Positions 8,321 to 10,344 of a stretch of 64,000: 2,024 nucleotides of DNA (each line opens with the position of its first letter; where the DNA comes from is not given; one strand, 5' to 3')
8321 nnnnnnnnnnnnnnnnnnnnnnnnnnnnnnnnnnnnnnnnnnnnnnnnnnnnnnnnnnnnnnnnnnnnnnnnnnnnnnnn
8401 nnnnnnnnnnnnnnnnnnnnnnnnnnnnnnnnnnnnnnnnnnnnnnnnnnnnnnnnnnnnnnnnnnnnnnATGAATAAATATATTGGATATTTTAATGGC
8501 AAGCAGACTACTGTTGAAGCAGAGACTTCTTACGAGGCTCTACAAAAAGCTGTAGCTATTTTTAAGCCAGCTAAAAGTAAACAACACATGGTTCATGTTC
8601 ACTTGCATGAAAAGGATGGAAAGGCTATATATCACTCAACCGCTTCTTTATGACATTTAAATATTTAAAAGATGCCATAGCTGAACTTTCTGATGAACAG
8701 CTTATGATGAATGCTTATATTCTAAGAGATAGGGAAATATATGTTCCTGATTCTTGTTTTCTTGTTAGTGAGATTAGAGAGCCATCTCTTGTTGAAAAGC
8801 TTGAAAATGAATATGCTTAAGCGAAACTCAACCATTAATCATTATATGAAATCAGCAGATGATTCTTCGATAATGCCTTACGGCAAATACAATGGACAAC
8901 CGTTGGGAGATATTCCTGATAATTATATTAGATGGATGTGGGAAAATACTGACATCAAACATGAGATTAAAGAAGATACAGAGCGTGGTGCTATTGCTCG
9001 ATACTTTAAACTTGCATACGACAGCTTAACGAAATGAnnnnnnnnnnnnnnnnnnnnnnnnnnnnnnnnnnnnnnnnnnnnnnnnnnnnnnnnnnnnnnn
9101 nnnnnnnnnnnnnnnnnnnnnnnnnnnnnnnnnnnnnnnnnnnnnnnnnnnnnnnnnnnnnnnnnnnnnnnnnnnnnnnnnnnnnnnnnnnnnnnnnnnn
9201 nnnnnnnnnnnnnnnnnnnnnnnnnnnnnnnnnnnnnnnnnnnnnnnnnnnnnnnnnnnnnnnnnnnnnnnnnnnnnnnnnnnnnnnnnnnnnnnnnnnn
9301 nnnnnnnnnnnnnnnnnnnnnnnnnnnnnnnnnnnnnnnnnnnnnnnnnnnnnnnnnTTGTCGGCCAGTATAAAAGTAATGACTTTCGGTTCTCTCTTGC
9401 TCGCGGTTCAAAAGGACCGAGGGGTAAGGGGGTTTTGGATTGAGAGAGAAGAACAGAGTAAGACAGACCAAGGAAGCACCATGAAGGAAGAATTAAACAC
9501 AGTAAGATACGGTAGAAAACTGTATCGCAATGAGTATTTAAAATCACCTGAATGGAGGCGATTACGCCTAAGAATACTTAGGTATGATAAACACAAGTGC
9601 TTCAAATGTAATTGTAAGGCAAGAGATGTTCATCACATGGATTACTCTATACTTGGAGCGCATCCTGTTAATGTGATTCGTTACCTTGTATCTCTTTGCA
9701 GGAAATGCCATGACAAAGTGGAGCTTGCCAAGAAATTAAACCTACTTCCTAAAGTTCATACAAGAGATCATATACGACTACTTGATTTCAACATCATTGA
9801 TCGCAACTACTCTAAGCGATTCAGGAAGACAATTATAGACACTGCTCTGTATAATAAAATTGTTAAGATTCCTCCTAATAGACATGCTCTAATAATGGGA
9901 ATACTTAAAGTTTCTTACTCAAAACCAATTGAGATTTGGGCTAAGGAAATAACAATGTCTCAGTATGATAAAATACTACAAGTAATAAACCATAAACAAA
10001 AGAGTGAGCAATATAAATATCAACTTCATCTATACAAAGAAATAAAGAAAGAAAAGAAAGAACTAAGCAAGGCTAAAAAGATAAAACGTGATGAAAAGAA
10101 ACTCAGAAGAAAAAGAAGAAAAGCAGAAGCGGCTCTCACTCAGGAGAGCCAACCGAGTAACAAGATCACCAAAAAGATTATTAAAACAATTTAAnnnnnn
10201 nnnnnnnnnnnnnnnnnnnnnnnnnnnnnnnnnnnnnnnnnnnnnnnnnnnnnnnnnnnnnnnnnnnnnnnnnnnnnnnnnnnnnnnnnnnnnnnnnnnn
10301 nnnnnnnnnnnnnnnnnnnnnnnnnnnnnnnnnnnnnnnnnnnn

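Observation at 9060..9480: A promoter-terminator-bracketed ~115-nt small RNA, followed by a ~260-nt structured leader before an HNH endonuclease gene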

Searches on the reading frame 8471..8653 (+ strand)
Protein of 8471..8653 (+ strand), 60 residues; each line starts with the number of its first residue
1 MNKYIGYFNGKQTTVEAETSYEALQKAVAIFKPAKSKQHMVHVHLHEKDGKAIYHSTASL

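Call 14: search_protein_families(library=phrogs, proteins=[window:8471-8653:+], max_evalue=0.01)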
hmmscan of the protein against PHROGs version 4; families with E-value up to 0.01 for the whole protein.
window:8471-8653:+ (60 aa): 1 family
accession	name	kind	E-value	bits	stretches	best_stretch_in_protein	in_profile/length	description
phrog_19202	-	unknown function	1.7e-11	44.9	1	3-47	16-60/61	-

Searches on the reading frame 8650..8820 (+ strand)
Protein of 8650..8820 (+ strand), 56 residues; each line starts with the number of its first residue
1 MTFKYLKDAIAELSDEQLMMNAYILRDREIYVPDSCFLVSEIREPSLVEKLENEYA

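Call 11: search_protein_families(library=pfam, proteins=[window:8650-8820:+], max_evalue=0.1)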
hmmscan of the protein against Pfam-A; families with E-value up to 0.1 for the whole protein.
window:8650-8820:+ (56 aa): 0 families

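Call 14: search_protein_families(library=phrogs, proteins=[window:8650-8820:+], max_evalue=0.01)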
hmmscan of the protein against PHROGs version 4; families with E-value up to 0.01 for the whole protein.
window:8650-8820:+ (56 aa): 1 family
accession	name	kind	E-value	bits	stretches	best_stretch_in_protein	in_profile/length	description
phrog_1399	-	unknown function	0.0054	17.4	1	2-24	16-38/58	-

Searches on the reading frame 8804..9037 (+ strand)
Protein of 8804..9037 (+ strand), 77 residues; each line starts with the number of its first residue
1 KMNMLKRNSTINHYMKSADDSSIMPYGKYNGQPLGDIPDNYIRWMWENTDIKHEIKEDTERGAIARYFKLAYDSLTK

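Call 11: search_protein_families(library=pfam, proteins=[window:8804-9037:+], max_evalue=0.1)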
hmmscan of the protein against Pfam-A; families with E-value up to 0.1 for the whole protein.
window:8804-9037:+ (77 aa): 2 families
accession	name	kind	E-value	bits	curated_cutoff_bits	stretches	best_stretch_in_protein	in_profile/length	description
PF12843.12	QSregVF_b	-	1e-07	32.1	22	1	23-47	12-36/66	Putative quorum-sensing-regulated virulence factor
PF20600.3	ExoX-like_C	-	0.0061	16.4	26.5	1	26-49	3-29/30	Exodeoxyribonuclease X-like C-terminal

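Call 14: search_protein_families(library=phrogs, proteins=[window:8804-9037:+], max_evalue=0.01)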
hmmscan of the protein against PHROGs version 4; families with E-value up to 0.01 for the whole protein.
window:8804-9037:+ (77 aa): 2 families
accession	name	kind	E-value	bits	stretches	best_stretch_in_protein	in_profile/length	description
phrog_3628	-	unknown function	0.00054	20.2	1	22-52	101-131/257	-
phrog_192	-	DNA, RNA and nucleotide metabolism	0.0025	18.2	1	10-53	280-335/397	DNA polymerase exonuclease subunit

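Call 18: find_related_loci(query=window:8804-9037:+, collection=viral_contigs, flank=6000)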
Query window:8804-9037:+ (77 aa) in viral_contigs; peptide patterns used: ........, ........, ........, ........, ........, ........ (x = any residue, [..] = any of these).
5 stretches matched a pattern, but none encodes a relative of the query by tblastn (E <= 1e-3).

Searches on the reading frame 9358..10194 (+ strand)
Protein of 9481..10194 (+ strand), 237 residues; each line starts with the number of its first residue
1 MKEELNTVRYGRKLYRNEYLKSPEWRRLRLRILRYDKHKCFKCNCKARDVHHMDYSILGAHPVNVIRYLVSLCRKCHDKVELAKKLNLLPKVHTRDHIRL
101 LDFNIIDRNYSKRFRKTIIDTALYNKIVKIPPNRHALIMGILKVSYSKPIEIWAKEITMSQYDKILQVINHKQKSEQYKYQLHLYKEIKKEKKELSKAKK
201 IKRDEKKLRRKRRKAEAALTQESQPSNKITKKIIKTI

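Call 11: search_protein_families(library=pfam, proteins=[window:9481-10194:+, window:9358-10194:+], max_evalue=0.1)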
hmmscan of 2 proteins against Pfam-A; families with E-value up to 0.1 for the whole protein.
window:9481-10194:+ (237 aa): 1 family
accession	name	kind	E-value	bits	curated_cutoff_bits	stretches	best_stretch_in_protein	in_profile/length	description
PF03145.22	Sina_TRAF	-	0.076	14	24.8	0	159-190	21-52/97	Sina, TRAF-like domain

window:9358-10194:+ (278 aa): 1 family
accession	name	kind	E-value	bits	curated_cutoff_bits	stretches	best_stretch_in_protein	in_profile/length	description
PF03145.22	Sina_TRAF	-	0.098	13.6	24.8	0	200-231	21-52/97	Sina, TRAF-like domain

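Call 14: search_protein_families(library=phrogs, proteins=[window:9481-10194:+], max_evalue=0.01)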
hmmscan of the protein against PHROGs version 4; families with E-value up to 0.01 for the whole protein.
window:9481-10194:+ (237 aa): 9 families
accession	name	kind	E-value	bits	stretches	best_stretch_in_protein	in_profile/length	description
phrog_589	-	DNA, RNA and nucleotide metabolism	2.6e-08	34.8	1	21-86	75-144/179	HNH endonuclease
phrog_119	-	DNA, RNA and nucleotide metabolism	7e-08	32.7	1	6-210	172-384/443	HNH endonuclease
phrog_144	-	DNA, RNA and nucleotide metabolism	1e-06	29.5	1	7-85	52-137/175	HNH endonuclease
phrog_8446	-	DNA, RNA and nucleotide metabolism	2e-06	28.6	1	14-83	115-198/211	HNH endonuclease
phrog_4581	-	head and packaging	4.1e-05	24.2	1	6-80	34-108/395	terminase small subunit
phrog_333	-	DNA, RNA and nucleotide metabolism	0.0001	23.5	1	22-79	18-77/138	HNH endonuclease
phrog_8048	-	DNA, RNA and nucleotide metabolism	0.00022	21.5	1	21-88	160-233/273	HNH endonuclease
phrog_2323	-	DNA, RNA and nucleotide metabolism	0.00048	21.1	1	16-80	15-83/113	HNH endonuclease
phrog_5956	-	DNA, RNA and nucleotide metabolism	0.00065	20.4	1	13-81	35-108/138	HNH endonuclease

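Call 16: search_dna_similar(query=window:9481-10194:+, collection=phages, mode=protein, max_rows=30, max_evalue=0.001)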
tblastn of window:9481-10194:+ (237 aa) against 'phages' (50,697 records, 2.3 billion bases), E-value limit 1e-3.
Records with a match: 2; places in all: 2; records where one place covers at least 80% of the query: 0.
Best place of each record, by identity: <60% 2.
By first word of the organism name: Lactobacillus 2.
By host as written in the record: Lactobacillus delbrueckii subsp. lactis 2.
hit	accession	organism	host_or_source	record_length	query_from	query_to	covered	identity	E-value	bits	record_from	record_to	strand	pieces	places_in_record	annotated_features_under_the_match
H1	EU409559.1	Lactobacillus phage JCL1032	Lactobacillus delbrueckii subsp. lactis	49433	2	92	38%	28.3%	2e-4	48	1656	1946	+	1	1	putative HNH endonuclease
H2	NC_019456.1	Lactobacillus phage JCL1032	Lactobacillus delbrueckii subsp. lactis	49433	2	92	38%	28.3%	2e-4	48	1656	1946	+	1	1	HNH endonuclease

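Call 17: find_related_loci(query=window:9481-10194:+, collection=viral_contigs, flank=6000)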
Query window:9481-10194:+ (237 aa) in viral_contigs; peptide patterns used: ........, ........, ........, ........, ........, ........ (x = any residue, [..] = any of these).
30 stretches matched a pattern, but none encodes a relative of the query by tblastn (E <= 1e-3).

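Call 19: find_encoding_contigs(protein=window:9481-10194:+, flank=3000, max_places=10)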
Protein window:9481-10194:+ (237 aa): no gene with exactly this product is on record in the collection.

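Call 20: find_homologous_proteins(query=window:9481-10194:+)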
Query window:9481-10194:+ (237 aa): 2 proteins with E <= 0.001 among 810 candidates.
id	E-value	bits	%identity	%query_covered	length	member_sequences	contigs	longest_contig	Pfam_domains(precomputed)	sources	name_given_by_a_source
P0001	2.1e-143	494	96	100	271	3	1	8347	-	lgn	-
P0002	1.1e-100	354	75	93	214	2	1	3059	-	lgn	-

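Call 21: find_encoding_contigs(protein=P0001, flank=8000, max_places=10)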
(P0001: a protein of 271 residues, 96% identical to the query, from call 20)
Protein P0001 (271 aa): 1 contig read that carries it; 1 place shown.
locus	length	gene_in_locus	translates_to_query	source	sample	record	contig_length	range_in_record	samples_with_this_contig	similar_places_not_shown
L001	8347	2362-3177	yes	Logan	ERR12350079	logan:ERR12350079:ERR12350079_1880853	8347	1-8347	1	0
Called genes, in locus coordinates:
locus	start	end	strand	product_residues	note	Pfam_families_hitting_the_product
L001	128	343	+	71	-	-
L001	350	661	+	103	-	-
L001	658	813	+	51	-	-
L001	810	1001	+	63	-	PF12843:QSregVF_b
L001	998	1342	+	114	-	-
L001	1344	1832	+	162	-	-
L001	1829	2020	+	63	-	PF12843:QSregVF_b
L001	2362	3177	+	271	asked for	-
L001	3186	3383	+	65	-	-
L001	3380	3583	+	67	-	-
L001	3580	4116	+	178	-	-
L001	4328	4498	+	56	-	-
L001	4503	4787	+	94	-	-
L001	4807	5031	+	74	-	-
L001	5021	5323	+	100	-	-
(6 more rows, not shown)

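Call 22: find_encoding_contigs(protein=P0002, flank=8000, max_places=10)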
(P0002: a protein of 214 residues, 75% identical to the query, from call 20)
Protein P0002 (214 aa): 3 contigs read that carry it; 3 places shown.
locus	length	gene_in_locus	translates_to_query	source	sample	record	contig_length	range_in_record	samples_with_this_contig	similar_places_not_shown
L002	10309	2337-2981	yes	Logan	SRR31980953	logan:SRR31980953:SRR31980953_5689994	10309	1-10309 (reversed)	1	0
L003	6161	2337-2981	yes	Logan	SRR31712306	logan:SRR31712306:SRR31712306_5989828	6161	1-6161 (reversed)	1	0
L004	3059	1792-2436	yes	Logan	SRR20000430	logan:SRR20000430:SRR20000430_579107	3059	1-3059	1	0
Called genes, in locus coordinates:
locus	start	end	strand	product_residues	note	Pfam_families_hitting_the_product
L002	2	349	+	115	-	?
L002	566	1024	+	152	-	-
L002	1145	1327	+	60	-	-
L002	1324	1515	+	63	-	PF12843:QSregVF_b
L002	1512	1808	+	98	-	-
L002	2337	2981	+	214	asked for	-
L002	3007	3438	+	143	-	-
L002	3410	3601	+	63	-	-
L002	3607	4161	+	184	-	-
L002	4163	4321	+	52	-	-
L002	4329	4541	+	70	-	-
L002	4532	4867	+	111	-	-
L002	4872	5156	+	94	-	-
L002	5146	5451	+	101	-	-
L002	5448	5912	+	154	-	-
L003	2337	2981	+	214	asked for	-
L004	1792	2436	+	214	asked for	-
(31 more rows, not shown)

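Call 67: find_homologous_proteins(query=A6, max_evalue=0.01)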
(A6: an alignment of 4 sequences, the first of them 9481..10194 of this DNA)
Query A6 (4 sequences) (237 aa, profile of the alignment): 16 proteins with E <= 0.01 among 4934 candidates.
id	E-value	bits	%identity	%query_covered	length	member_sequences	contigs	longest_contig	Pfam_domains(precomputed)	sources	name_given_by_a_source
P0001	1.1e-139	482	96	100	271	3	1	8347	-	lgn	-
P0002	2.8e-121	422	75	93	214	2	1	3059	-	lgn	-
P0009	3.2e-31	127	34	43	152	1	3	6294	-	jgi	-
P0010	8.7e-24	102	35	32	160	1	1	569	-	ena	-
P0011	1.1e-21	96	35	64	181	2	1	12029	-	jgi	-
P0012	2.6e-17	81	37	56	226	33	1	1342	-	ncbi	-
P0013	3.9e-9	54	36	29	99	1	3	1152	PF01844.30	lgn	-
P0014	1.1e-8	53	44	33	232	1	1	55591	-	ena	-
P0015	2.9e-8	52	35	35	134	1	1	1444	-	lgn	-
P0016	3.8e-8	51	39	26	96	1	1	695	PF01844.30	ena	-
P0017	5.5e-8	51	38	29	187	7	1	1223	-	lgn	-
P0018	5.5e-8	51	42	31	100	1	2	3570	PF01844.30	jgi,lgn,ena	-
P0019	1.0e-7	50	35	28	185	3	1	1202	-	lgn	-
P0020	3.6e-7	48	36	30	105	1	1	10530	PF01844.30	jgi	jgi:5-methylcytosine-specific restriction endonuclease McrA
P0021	7.8e-4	37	35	26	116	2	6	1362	PF01844.30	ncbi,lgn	-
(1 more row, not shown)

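Call 68: find_encoding_contigs(protein=P0011, flank=5000, max_places=4)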
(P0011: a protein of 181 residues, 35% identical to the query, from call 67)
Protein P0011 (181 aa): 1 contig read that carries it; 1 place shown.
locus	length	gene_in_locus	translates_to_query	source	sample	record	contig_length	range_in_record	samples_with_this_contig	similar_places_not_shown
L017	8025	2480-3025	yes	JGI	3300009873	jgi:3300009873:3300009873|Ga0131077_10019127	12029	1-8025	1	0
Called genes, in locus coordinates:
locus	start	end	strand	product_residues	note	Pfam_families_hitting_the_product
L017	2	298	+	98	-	?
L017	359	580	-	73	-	-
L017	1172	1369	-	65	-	-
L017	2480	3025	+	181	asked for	-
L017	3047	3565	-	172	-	PF13392:HNH_3 (weak)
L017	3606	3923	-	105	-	-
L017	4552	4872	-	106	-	-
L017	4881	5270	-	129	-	-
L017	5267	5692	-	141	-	PF11753:DUF3310 (weak)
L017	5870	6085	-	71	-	-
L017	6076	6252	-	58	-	-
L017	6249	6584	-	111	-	PF11750:DUF3307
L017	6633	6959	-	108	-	-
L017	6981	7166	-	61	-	-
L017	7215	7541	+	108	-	-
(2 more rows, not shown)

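Call 69: find_encoding_contigs(protein=P0014, flank=5000, max_places=4)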
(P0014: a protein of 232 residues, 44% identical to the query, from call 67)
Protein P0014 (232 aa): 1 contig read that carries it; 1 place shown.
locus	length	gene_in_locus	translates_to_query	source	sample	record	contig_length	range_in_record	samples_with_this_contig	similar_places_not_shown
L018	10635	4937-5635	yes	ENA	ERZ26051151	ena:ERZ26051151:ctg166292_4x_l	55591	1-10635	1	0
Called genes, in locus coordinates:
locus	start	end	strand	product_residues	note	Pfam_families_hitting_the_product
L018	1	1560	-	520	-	?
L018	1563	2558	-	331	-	PF00268:Ribonuc_red_sm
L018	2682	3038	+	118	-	-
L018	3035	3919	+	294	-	-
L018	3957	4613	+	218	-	PF00092:VWA (weak), PF13519:VWA_2 (faint)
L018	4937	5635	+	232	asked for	-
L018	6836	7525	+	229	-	-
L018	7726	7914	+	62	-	-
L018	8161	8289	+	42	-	-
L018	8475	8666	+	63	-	-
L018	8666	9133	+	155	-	-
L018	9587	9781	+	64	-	-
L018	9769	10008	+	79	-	-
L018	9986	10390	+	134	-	-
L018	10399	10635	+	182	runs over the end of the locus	PF23474:Acb1 (weak), PF13563:2_5_RNA_ligase2 (weak)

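Call 81: predict_structure(alignment_id=A7)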
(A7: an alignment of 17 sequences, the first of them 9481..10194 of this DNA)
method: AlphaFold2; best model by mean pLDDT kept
length: 237 residues; sequences in the alignment: 17
mean_pLDDT: 84.4   pTM: 0.65
mean pLDDT of the five models: 84.4, 82.3, 81.7, 81.5, 80.1
residues with pLDDT >= 90: 123; 70-90: 70; 50-70: 38; < 50: 6
segments of 3 or more residues with pLDDT < 50: 2-4
pLDDT, mean of each block of 10 residues (from residue 1): 49 63 88 95 96 79 76 96 91 93 91 88 92 90 77 87 89 77 92 94 97 94 61 63
secondary structure, 60 per line:
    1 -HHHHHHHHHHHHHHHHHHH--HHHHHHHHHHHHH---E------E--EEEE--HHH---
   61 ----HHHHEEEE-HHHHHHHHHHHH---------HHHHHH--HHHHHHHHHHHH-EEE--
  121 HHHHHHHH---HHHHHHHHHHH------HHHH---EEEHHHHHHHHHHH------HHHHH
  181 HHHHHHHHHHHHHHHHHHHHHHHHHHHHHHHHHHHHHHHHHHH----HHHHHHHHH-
elements in order: H2-20 H23-35 E49-52 H65-68 E69-72 H74-85 H95-100 H103-114 E116-118 H121-128 H132-142 H149-152 E156-158 H159-169 H176-223 H228-236

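Call 85: fold_search(model_id=the predicted structure, library=pdb)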
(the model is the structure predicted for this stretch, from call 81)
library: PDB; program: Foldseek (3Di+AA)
matches with E <= 10: 34; with E <= 0.001: 0
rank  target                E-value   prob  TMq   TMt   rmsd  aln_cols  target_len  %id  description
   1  8zp7_B                1.0e-02  1.00  0.22  0.15   2.0        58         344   31  Cryo-EM structure of Cas5-HNH Cascade bound with sDNA, Conf1 (released 2024-12-04)
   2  5h0m                  1.4e-02  1.00  0.28  0.69   2.3        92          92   25  Crystal structure of deep-sea thermophilic bacteriophage GVE2 HNH endonuclease with zinc ion (released 2017-03-08)
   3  8yha_A                1.6e-02  1.00  0.27  0.19   4.9        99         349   21  Type I-EHNH Cascade-ssDNA complex (released 2024-07-31)
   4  8yb6_A                2.3e-02  1.00  0.25  0.17   1.9        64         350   28  Type I-EHNH Cascade complex (released 2024-07-31)
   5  8zlu_B                3.1e-02  1.00  0.27  0.18   4.4        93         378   22  Cryo-EM strcuture of Cas5-HNH Cascade,Conf1 (released 2024-12-04)
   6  6ghc_B                1.2e-01  0.87  0.19  0.16   8.4       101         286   19  Modification dependent EcoKMcrA restriction endonuclease (released 2018-08-08)
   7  9jxs_B                2.5e-01  0.99  0.23  0.16   2.9        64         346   28  Cryo-EM structure of Cas5-HNH Cascade bound with dsDNA (released 2024-12-11)
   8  2qnf_A                3.5e-01  0.25  0.21  0.31  13.4       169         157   11  Crystal structure of T4 Endonuclease VII H43N mutant in complex with heteroduplex DNA containing base mismatches (released 2008-01-29)
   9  4h9d_C                8.5e-01  0.41  0.18  0.41   5.2        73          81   16  Crystal Structure of Mn-dependent Gme HNH nicking endonuclease from Geobacter metallireducens GS-15, Northeast Structu (released 2012-10-10)
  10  9liq_A                1.0e+00  0.28  0.18  0.09  13.6        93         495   16  CryoEM Structures Uncover the Unexpected Hinges of IscB for Enhanced Gene Editing (released 2026-01-21)
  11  6sz9_C                1.7e+00  0.14  0.21  0.24  15.1       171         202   13  Type IV Coupling Complex (T4CC) from L. pneumophila. (released 2020-05-13)
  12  6ghs                  3.2e+00  0.41  0.19  0.16   4.3        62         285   16  Modification dependent TagI restriction endonuclease (released 2018-08-29)
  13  8csz_D                3.2e+00  0.30  0.17  0.09   5.0        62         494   19  IscB and wRNA bound to Target DNA (released 2022-06-15)
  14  9lir_D                4.1e+00  0.20  0.19  0.10   4.9        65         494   20  CryoEM Structures Uncover the Unexpected Hinges of IscB for Enhanced Gene Editing (released 2026-01-21)
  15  6muq                  4.6e+00  0.02  0.12  0.11  14.1       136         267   15  1.67 Angstrom Resolution Crystal Structure of Murein-DD-endopeptidase from Yersinia enterocolitica. (released 2018-10-31)
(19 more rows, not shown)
